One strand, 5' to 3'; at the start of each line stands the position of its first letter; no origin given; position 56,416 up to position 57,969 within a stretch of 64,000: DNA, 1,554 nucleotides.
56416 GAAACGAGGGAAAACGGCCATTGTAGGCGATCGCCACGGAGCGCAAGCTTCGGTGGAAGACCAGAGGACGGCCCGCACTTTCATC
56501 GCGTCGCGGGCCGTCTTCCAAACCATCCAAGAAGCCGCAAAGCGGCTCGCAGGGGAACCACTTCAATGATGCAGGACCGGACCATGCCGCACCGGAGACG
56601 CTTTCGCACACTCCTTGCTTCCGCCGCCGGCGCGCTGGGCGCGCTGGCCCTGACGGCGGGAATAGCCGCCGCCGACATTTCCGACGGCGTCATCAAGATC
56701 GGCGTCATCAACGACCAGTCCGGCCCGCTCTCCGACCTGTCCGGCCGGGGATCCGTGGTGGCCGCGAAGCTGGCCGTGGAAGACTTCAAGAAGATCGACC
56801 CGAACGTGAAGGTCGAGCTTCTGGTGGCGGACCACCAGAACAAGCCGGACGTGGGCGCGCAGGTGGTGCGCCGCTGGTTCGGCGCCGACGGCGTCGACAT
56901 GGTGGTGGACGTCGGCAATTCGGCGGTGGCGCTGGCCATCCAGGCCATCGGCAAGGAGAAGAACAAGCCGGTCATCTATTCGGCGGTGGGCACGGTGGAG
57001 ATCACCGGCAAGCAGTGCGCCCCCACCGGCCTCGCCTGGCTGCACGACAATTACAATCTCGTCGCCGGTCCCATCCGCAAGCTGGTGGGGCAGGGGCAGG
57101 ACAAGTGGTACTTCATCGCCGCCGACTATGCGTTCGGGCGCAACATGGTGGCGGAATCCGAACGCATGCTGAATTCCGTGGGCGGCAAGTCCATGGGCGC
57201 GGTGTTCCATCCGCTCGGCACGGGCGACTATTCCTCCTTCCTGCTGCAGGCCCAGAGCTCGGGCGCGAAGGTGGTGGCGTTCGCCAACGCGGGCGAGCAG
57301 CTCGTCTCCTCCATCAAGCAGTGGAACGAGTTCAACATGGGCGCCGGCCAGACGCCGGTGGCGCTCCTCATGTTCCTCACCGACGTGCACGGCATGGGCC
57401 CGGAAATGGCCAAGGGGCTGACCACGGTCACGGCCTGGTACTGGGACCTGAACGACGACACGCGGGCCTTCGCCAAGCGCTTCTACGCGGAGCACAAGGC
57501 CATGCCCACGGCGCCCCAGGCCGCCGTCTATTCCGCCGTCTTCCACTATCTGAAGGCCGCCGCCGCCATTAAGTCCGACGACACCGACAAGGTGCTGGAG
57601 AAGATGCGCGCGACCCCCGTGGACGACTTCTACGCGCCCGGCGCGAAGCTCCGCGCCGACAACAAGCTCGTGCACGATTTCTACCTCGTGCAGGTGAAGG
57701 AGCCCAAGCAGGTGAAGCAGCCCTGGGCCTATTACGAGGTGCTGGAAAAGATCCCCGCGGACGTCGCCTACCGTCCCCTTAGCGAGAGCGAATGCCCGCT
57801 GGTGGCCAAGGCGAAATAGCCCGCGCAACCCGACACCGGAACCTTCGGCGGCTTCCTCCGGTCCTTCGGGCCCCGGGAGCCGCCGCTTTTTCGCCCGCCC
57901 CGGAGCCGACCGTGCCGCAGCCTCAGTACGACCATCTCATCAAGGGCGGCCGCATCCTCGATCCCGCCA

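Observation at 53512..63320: Mirrored GlxA-AraC + isocyanide-hydratase-like modules bracketing a candidate isonitrile to formamide to amino acid to oxo-acid pathway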

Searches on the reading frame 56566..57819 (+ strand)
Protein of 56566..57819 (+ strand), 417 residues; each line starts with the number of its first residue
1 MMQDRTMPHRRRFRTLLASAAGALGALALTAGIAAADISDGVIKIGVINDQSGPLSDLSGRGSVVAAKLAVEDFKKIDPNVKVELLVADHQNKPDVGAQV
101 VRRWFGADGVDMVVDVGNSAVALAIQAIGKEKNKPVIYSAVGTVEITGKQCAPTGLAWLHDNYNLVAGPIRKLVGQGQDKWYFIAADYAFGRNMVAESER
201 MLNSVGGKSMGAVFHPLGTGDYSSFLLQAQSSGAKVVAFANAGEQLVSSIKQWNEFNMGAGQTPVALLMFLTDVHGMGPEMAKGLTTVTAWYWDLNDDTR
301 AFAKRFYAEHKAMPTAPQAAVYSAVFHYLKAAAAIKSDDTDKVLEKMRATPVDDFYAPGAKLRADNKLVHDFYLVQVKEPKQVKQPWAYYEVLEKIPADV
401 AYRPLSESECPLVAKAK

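Call 3: search_protein_families(library=pfam, proteins=[window:56566-57819:+])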
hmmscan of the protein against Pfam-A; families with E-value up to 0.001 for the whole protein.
window:56566-57819:+ (417 aa): 3 families
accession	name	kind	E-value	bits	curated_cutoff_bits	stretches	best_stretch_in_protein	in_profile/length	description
PF13458.12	Peripla_BP_6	-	5.7e-94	316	31.7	1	43-378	2-339/343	Periplasmic binding protein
PF13433.12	Peripla_BP_5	-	2.4e-18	66.8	27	1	43-370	1-326/363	Periplasmic binding protein domain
PF01094.35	ANF_receptor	-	3.3e-07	30.1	25.4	1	66-346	5-306/353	Receptor family ligand binding region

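Call 4: search_protein_families(library=ncbifam, proteins=[window:56566-57819:+])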
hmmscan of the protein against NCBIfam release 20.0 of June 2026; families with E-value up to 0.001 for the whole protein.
window:56566-57819:+ (417 aa): 2 families
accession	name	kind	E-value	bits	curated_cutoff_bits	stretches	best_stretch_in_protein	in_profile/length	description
TIGR03669.1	urea_ABC_arch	equivalog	7.8e-16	58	494.8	1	43-384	1-343/375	urea ABC transporter substrate-binding protein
TIGR03407.1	urea_ABC_UrtA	exception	9.9e-15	54.3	492.75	1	43-387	1-349/361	urea ABC transporter substrate-binding protein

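Call 65: search_solved_structures(query=window:56584-57819:+, max_evalue=0.00001)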
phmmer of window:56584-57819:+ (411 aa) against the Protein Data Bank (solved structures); distinct sequences matched with E-value up to 0.00001: 11.
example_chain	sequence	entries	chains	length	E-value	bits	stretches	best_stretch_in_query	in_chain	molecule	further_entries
3i09_A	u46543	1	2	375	2.4e-92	313.7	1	37-406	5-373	Periplasmic branched-chain amino acid-binding protein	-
3n0w_A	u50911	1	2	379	7.3e-77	262.7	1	33-406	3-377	ABC branched chain amino acid family transporter, periplasmic ligand binding protein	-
8tg1_A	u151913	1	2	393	9.5e-20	74.7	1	31-383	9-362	Extracellular ligand-binding receptor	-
4maa_A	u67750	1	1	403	3.3e-19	72.9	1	7-378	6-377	Putative branched-chain amino acid ABC transporter, periplasmic amino acid-binding protein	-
4zpj_A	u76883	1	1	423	1.2e-12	51.3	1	23-343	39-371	Extracellular ligand-binding receptor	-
3n0x_A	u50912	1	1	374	6.5e-11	45.6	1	37-391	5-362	Possible substrate binding protein of ABC transporter system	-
4evq_A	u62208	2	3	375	1.4e-10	44.5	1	34-378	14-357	Putative ABC transporter subunit, substrate-binding component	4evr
3nnd_B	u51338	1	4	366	1.6e-10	44.3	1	37-376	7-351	Possible substrate binding protein of ABC transporter system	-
8hic_A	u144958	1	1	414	1.9e-10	44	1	31-354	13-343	Putative urea ABC transporter, substrate binding protein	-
7s6f_A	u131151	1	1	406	6.7e-10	42.3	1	29-353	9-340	Putative urea ABC transporter, urea binding protein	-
7s6e_A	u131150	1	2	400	6.9e-09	38.9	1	36-347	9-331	Urea ABC transporter, periplasmic urea-binding protein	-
